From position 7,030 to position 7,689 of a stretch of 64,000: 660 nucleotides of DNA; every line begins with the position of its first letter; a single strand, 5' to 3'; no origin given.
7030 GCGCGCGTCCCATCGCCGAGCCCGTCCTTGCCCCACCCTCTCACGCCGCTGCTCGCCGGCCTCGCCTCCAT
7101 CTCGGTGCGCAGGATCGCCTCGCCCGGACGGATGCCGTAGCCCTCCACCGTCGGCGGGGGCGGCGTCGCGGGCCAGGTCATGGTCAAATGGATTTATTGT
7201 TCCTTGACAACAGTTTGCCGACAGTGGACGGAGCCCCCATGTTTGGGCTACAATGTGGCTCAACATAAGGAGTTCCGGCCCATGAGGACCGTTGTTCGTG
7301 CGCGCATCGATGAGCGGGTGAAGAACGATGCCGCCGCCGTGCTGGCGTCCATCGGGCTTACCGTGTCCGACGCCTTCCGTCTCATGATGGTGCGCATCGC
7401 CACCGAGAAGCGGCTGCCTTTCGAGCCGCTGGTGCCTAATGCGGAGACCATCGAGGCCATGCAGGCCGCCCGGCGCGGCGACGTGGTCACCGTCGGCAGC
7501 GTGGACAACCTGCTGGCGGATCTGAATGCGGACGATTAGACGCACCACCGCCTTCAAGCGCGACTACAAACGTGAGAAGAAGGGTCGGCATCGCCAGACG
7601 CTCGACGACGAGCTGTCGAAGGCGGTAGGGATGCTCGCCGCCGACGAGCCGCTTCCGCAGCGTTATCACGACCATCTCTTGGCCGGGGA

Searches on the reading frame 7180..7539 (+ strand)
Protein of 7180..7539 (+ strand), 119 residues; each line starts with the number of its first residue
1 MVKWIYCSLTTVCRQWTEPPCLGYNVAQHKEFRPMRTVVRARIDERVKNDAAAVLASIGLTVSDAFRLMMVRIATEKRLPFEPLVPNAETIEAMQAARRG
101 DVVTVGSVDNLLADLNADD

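Call 11: search_protein_families(library=pfam, proteins=[window:7180-7539:+], max_evalue=0.001)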
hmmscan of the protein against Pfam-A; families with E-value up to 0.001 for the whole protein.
window:7180-7539:+ (119 aa): 1 family
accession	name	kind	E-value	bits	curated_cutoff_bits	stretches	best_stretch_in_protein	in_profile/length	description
PF04221.18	RelB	-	9.3e-18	64.4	22.4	1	38-113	3-80/82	RelB antitoxin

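Call 66: search_protein_families(library=pfam, proteins=[L038:2169-2447:-, L038:1864-2154:-], max_evalue=0.1)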
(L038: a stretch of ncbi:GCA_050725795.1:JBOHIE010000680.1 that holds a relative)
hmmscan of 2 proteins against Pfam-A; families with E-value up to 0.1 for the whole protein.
L038:2169-2447:- (93 aa): 1 family
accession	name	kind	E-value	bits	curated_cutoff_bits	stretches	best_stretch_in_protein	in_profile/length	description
PF05015.19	HigB-like_toxin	-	7.1e-16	58.9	27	1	20-93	19-91/91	RelE-like toxin of type II toxin-antitoxin system HigB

L038:1864-2154:- (97 aa): 6 families
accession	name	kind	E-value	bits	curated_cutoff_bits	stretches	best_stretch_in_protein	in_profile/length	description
PF01381.28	HTH_3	-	7.9e-13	48.7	23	1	18-68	5-55/55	Helix-turn-helix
PF13560.12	HTH_31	-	4e-05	24.3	27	1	22-66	14-59/64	Helix-turn-helix domain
PF13443.12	HTH_26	-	0.00073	20.2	22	1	22-66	10-55/63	Cro/C1-type HTH DNA-binding domain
PF15943.11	YdaS_toxin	-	0.015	15.5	30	1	24-56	10-42/65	Bacterial toxin YdaS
PF04218.19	CENP-B_N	-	0.042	14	21.2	1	22-49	22-49/53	CENP-B N-terminal DNA-binding domain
PF04552.19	Sigma54_DBD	-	0.063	13.4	22.8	1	16-67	45-94/160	Sigma-54, DNA binding domain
